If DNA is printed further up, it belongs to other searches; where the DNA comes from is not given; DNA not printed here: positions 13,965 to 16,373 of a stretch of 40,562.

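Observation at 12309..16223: Tandem operon of two paralogous membrane-anchored dynamin-like GTPases (heterotypic BDLP pair; Eleos/LeoA-LeoBC-like or IniA/IniC-like)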

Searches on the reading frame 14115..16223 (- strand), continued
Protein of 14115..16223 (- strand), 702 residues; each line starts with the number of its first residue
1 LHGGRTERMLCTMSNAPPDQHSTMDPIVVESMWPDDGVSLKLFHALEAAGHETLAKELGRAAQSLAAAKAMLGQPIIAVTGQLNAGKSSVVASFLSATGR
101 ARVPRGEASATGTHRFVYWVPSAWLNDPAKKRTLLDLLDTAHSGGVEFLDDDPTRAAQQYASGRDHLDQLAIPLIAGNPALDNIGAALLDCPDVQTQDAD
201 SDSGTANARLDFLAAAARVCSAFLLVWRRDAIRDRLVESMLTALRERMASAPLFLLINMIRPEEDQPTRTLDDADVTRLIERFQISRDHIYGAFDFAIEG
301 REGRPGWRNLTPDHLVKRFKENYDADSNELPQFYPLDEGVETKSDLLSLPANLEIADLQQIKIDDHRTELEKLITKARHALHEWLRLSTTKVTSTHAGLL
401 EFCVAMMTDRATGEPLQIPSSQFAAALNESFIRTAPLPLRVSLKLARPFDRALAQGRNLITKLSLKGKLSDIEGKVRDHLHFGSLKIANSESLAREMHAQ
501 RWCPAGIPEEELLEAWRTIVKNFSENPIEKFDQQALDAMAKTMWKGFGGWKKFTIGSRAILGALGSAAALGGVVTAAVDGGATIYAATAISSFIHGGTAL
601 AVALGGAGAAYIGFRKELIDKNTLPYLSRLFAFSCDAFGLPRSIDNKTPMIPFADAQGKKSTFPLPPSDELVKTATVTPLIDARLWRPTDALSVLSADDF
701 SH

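Call 46: search_protein_representatives(alignment_id=A1)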
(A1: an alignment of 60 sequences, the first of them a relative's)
Query: 60 sequences, 703 profile positions. Proteins with E-value up to 0.001 (for the whole library): 312; up to 1e-10: 272; up to 1e-30: 210. The best 150 are listed.
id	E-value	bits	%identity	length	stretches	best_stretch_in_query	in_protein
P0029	2.4e-268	908.6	-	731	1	1-701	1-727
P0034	1.3e-262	889.7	-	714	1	3-692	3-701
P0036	8.0e-262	887.1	-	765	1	3-702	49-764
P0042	3.7e-258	875.0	-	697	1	1-701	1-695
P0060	8.3e-258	873.8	-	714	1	4-702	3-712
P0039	1.3e-253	860.0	-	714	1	6-696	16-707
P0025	4.1e-250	848.4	-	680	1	17-697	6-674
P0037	1.8e-241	819.8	-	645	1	62-701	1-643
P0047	5.0e-238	808.4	-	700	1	4-700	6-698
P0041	3.5e-235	799.0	-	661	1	5-635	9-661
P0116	4.4e-222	755.7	-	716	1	3-701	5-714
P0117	2.2e-221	753.4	-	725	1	12-695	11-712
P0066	4.1e-221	752.5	-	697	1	5-701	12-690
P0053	6.1e-219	745.3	-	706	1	5-701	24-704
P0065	1.9e-217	740.4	-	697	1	5-700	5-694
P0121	1.2e-161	556.0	-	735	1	4-676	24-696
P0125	7.0e-142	490.6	-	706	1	11-683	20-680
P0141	3.8e-116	405.6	-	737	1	7-692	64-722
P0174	4.6e-94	332.6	-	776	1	51-668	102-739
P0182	1.6e-91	324.2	-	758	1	41-660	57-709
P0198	1.1e-86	308.2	-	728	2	158-658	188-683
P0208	6.2e-84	299.1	-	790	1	26-667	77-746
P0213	8.5e-83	295.3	-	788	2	158-659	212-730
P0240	2.8e-74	267.2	-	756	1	45-649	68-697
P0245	5.2e-71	256.4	-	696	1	45-644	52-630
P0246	3.2e-70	253.8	-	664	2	2-253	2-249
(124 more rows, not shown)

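Call 50: search_protein_families(library=pfam, alignment_id=A3, max_evalue=0.01)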
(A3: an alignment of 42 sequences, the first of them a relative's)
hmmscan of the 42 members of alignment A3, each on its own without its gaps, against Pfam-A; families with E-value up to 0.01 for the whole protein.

A. member 1, P0001 (679 aa): 0 families

B. families by the number of members that match (of 42 scanned): 5 families
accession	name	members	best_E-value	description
PF13191.12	AAA_16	3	1.6e-05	AAA ATPase domain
PF05621.17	TniB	1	0.00091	Bacterial TniB protein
PF00350.29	Dynamin_N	1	0.0028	Dynamin family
PF24410.1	wHTH-HSP90_Na-assoc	1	0.0038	wHTH-Hsp90_Na associated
PF09476.15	Pilus_CpaD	1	0.0052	Pilus biogenesis CpaD protein (pilus_cpaD)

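Call 52: list_cluster_members(proteins=[P0121, P0141, P0174, P0182, P0198, P0208, P0213, P0240, P0245, P0246])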
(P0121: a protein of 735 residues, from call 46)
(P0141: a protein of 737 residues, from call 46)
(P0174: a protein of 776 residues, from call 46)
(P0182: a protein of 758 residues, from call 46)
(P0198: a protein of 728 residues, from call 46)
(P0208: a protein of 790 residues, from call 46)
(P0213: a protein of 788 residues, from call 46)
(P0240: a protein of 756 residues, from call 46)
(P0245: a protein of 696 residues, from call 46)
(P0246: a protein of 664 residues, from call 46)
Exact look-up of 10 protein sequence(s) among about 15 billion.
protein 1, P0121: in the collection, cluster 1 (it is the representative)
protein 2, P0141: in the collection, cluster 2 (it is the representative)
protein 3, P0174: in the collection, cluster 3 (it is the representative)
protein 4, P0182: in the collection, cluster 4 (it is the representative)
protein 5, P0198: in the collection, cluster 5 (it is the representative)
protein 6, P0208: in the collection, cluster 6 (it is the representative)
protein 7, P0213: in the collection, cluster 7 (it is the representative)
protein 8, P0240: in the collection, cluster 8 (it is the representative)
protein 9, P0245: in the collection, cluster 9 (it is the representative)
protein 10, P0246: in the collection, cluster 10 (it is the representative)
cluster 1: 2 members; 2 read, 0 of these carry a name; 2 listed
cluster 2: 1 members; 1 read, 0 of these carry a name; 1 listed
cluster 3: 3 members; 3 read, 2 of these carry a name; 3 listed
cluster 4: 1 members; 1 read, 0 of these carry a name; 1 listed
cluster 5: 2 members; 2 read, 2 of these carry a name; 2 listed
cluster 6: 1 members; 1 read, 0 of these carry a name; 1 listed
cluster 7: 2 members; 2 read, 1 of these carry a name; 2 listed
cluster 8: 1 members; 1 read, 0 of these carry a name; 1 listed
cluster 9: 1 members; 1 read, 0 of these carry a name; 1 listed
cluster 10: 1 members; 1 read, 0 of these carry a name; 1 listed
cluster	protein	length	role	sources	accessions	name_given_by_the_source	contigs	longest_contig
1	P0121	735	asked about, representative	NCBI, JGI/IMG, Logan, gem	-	-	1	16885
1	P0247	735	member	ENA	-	-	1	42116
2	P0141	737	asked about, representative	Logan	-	-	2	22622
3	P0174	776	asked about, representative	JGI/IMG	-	hypothetical protein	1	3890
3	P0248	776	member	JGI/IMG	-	hypothetical protein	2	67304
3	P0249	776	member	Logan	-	-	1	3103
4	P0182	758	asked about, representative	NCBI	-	-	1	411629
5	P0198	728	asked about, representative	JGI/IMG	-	hypothetical protein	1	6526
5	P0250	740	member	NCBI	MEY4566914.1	MAG: hypothetical protein RLY14_1884 [Planctomycetota bacterium]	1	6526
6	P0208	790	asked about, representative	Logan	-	-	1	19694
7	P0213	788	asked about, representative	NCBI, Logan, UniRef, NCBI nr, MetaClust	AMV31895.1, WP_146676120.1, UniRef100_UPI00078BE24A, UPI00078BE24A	hypothetical protein VN12_07225 [Pirellula sp. SH-Sr6A] | hypothetical protein n=1 Tax=Pirellula sp. SH-Sr6A TaxID=1632865 RepID=UPI00078BE24A | hypothetical protein [Pirellula sp. SH-Sr6A]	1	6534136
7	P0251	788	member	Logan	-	-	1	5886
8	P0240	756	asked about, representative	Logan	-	-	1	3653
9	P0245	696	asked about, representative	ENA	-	-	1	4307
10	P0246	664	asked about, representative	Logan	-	-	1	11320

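Call 53: search_solved_structures(query=A3, max_evalue=10, show_alignments=0)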
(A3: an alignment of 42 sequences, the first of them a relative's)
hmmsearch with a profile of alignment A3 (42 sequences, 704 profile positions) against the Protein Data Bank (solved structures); distinct sequences matched with E-value up to 10: 55.
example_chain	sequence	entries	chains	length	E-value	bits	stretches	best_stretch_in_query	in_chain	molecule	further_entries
7of2_C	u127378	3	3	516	0.00017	23.4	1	28-93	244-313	Putative GTP-binding protein 6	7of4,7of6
7aoi_XL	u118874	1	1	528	0.00056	21.7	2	77-93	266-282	GTP-binding protein, putative,mt-EngA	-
6yxx_EA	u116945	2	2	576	0.00069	21.4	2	77-93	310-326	mt-EngA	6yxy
7am2_BU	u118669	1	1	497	0.0019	19.9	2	77-93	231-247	GTPase Der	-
29vf_O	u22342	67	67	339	0.0023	19.7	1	297-420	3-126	TATA-box-binding protein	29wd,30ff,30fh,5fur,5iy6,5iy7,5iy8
8vkw_4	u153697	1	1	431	0.0032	19.2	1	50-92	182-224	GTPase HflX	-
8vio_4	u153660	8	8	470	0.0036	19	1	50-92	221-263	GTPase HflX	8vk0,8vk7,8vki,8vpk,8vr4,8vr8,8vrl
8kab_h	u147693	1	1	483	0.0037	19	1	50-92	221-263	GTPase HflX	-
6xrs_A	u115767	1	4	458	0.0088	17.8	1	57-98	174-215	GTPase Der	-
4oyh_A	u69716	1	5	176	0.011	17.4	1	69-100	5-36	Molybdopterin-guanine dinucleotide biosynthesis protein B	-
8ssl_A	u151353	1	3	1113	0.019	16.7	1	59-90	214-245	Fused isobutyryl-CoA mutase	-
4xc6_A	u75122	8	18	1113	0.019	16.7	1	59-90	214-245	Isobutyryl-CoA mutase fused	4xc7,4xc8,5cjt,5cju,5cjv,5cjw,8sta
7yla_6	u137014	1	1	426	0.019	16.6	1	49-90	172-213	GTPase HflX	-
5ady_6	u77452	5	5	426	0.019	16.6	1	49-90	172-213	GTPASE HFLX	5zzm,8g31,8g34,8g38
3jct_s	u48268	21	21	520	0.02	16.6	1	39-99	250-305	Nuclear GTP-binding protein NUG1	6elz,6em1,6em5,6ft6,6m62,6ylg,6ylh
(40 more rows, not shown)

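Call 60: fold_search(model_id=the predicted structure, library=pdb)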
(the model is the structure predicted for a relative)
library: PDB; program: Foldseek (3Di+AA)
matches with E <= 10: 884; with E <= 0.001: 28
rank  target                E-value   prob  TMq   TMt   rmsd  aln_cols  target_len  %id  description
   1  6j72                  2.7e-05  1.00  0.23  0.27  36.3       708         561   11  Crystal structure of IniA from Mycobacterium smegmatis with GTP bound (released 2019-09-11)
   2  5yew_C                3.1e-05  1.00  0.28  0.44   8.9       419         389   11  Structural basis for GTP hydrolysis and conformational change of mitofusin 1 in mediating mitochondrial fusion (released 2018-01-31)
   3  9kfd_A                3.8e-05  1.00  0.27  0.40   8.6       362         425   10  Truncated Fzo1,GTP-bound (released 2025-08-27)
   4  8eew_A                5.2e-05  0.99  0.20  0.19  27.6       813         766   10  CryoEM of the soluble OPA1 dimer from the GDP-AlFx bound helical assembly on a lipid membrane (released 2023-06-28)
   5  6j73_B                6.0e-05  1.00  0.23  0.27  36.4       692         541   11  Crystal structure of IniA from Mycobacterium smegmatis (released 2019-09-11)
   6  5yew_B                6.3e-05  1.00  0.28  0.44   9.1       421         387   12  Structural basis for GTP hydrolysis and conformational change of mitofusin 1 in mediating mitochondrial fusion (released 2018-01-31)
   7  6jfk                  8.4e-05  1.00  0.24  0.36  13.7       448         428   11  GDP bound Mitofusin2 (MFN2) (released 2019-11-13)
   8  6jfm_B                1.1e-04  1.00  0.24  0.37  14.8       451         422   12  Mitofusin2 (MFN2)_T111D (released 2019-11-13)
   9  5yew_A                1.3e-04  1.00  0.26  0.41  10.2       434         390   12  Structural basis for GTP hydrolysis and conformational change of mitofusin 1 in mediating mitochondrial fusion (released 2018-01-31)
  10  9kfe                  1.7e-04  1.00  0.29  0.46   7.3       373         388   11  Truncated Fzo1 with modified LB, GTP-bound (released 2025-08-27)
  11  5gnt                  1.8e-04  1.00  0.23  0.38  12.3       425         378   12  BDLP-like folding of Mitofusin 1 (released 2016-11-23)
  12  5gom_B                1.9e-04  1.00  0.23  0.35  10.3       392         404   13  Truncated mitofusin-1, transition-like state (released 2017-02-01)
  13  9kff                  1.9e-04  1.00  0.26  0.41  12.8       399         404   10  Truncated Fzo1 with modified LB, transition-like state (released 2025-08-27)
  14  9em9_A                1.9e-04  1.00  0.20  0.25  15.6       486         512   13  Structure of SynDLP MGD with GMPPNP (released 2024-09-11)
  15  5go4                  2.0e-04  1.00  0.22  0.34  14.2       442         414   12  Truncated mitofusin-1, nucleotide-free (released 2017-01-25)
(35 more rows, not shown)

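Call 63: find_homologous_proteins(query=A3, max_evalue=0.001)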
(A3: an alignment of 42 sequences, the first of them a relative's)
Query A3 (42 sequences) (679 aa, profile of the alignment): 85 proteins with E <= 0.001 among 8000 candidates.
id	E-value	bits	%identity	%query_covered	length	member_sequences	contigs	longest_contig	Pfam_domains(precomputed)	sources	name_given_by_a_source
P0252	1.9e-213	729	28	94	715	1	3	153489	-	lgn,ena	-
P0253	1.1e-193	664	28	94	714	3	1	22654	-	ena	-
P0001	6.6e-167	575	100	100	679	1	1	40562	-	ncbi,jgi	-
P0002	6.6e-159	549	85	100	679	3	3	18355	-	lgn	-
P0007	6.0e-158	546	53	99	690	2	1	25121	-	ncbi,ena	-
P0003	8.5e-158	545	78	100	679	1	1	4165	-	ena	-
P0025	4.1e-154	533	47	97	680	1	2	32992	-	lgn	-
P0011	9.4e-154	532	55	97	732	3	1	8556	-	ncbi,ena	-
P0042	1.3e-153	531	40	98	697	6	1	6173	-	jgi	jgi:hypothetical protein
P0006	1.5e-153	531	55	97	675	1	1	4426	-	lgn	-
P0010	7.5e-153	529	54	97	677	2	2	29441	-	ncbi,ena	-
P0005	3.2e-152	527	55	97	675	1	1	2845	-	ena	-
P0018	5.1e-152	526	53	97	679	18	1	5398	-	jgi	jgi:hypothetical protein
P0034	4.8e-151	523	42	97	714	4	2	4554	-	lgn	-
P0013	1.0e-150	522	53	97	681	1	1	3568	-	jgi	-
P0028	5.6e-148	513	42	98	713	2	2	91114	-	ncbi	ncbi:MAG: hypothetical protein AB7O62_16795 [Pirellulales bacterium]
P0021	3.9e-146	507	53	98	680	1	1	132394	-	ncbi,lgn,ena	-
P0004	1.4e-143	498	58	98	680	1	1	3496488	-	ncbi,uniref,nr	ncbi:hypothetical protein [Sulfuriroseicoccus oceanibius]|uniref:Uncharacterized protein n=1 Tax=Sul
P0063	8.0e-143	496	37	97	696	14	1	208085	-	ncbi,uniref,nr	ncbi:hypothetical protein [Thermogemmata fonticola]|uniref:Dynamin family protein n=1 Tax=Thermogemm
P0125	2.4e-128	448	30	91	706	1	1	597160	-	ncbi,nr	ncbi:MAG: hypothetical protein KatS3mg110_0484 [Pirellulaceae bacterium]|nr:MAG: hypothetical protei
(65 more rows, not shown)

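Call 73: find_related_loci(query=A3, collection=viral_contigs, flank=5000)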
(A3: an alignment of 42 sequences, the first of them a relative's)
Query A3 (679 aa) in viral_contigs; peptide patterns used: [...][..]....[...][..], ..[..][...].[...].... (x = any residue, [..] = any of these).
26 stretches matched a pattern, but none encodes a relative of the query by tblastn (E <= 1e-3).

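Call 74: search_dna_similar(query=P0001, collection=plasmids, mode=protein, max_evalue=0.001, max_rows=10)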
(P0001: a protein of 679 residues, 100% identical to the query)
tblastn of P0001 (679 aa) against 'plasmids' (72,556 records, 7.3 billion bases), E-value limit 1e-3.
No match.

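Call 75: find_related_loci(query=A3, collection=metagenome_contigs, flank=4000)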
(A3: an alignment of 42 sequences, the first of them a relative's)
Query A3 (679 aa) in metagenome_contigs; peptide patterns used: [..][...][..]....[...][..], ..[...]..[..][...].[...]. (x = any residue, [..] = any of these).
214 stretches matched a pattern; 147 encode a relative of the query (tblastn E <= 1e-3); the best 80 are kept; 80 distinct loci.
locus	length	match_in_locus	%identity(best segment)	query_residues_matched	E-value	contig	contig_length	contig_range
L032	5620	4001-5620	76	1-540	0e+0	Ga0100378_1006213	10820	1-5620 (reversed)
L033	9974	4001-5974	53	8-663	0e+0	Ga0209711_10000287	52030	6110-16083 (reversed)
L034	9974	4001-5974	54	8-663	0e+0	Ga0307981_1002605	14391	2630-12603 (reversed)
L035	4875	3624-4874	78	1-417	0e+0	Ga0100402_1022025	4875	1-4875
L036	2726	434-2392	41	3-645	2e-161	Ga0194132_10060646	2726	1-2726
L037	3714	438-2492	38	5-669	2e-136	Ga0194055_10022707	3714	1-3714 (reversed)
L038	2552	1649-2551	64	1-302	9e-130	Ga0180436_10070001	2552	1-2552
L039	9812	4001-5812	37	52-666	6e-114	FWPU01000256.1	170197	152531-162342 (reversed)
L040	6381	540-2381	37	48-668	5e-112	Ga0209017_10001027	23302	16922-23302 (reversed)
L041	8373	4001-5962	37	11-666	8e-110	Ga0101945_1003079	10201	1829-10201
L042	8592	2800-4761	37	11-666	7e-110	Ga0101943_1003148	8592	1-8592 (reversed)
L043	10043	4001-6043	36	3-663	1e-108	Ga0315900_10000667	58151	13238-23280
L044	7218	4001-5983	34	34-673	1e-102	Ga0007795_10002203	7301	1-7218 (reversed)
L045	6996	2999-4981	34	34-673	1e-102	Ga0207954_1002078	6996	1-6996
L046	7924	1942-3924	34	34-673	1e-102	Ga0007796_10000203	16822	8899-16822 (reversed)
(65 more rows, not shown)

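Call 79: list_cluster_members(proteins=[P0001, P0083, P0252, P0063, P0125])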
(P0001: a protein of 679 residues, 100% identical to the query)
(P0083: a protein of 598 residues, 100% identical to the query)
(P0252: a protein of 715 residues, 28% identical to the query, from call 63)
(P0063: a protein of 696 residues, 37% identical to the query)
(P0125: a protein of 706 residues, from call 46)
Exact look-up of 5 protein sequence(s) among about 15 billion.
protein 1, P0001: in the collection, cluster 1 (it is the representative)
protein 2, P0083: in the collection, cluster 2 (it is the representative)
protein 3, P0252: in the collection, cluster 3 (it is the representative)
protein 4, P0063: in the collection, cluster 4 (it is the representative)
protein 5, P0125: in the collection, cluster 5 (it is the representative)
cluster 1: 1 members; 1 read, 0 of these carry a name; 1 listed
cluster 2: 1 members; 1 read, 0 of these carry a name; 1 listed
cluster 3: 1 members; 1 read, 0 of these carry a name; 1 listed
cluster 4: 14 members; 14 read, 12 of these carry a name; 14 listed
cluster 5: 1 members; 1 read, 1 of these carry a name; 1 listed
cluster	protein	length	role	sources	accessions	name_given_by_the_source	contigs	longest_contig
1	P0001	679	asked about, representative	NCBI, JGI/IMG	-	-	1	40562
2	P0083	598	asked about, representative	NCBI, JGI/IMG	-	-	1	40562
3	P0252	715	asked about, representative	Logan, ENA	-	-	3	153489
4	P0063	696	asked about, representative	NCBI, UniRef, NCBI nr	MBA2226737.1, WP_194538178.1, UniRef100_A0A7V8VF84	hypothetical protein [Thermogemmata fonticola] | Dynamin family protein n=1 Tax=Thermogemmata fonticola TaxID=2755323 ...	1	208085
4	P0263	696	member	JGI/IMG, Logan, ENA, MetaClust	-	\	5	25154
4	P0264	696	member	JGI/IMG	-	hypothetical protein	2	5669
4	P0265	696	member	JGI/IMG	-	hypothetical protein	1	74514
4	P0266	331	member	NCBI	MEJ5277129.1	MAG: hypothetical protein WHU94_14555, partial [Thermogemmata sp.]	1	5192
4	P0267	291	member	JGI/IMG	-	hypothetical protein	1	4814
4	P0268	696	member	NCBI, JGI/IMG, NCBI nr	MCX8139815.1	MAG: hypothetical protein N3E46_09040 [Gemmataceae bacterium] | hypothetical protein | hypothetical protein [Gemmataceae bacterium]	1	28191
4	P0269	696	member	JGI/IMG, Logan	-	hypothetical protein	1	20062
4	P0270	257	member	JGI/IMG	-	hypothetical protein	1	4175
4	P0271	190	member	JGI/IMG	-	hypothetical protein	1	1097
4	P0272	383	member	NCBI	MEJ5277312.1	MAG: hypothetical protein WHU94_15515, partial [Thermogemmata sp.]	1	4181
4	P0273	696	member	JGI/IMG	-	hypothetical protein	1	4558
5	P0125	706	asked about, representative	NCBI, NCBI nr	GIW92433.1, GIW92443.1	MAG: hypothetical protein KatS3mg110_0484 [Pirellulaceae bacterium] | MAG: hypothetical protein KatS3mg110_0474 [Pirellulaceae bacterium]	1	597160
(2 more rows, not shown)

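Call 80: find_encoding_contigs(protein=P0125, flank=10000, max_places=2)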
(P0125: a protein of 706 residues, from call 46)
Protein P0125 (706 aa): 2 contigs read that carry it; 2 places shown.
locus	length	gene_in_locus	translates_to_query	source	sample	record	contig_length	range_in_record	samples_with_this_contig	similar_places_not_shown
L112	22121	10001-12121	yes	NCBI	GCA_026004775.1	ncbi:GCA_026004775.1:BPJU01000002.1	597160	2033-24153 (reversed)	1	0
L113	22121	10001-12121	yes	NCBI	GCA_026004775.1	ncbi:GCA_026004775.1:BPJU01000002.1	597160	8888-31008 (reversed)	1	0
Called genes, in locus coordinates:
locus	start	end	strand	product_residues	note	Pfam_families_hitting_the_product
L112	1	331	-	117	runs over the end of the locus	PF13271:DUF4062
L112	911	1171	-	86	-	-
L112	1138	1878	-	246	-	PF01609:DDE_Tnp_1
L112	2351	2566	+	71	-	-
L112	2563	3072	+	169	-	-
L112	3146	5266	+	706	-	-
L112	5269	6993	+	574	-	-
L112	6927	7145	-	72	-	-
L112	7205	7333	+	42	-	-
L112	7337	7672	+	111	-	-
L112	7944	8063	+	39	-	-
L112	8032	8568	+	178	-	-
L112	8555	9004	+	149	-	-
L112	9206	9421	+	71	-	-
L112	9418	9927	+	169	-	-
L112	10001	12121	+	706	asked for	-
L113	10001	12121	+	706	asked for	-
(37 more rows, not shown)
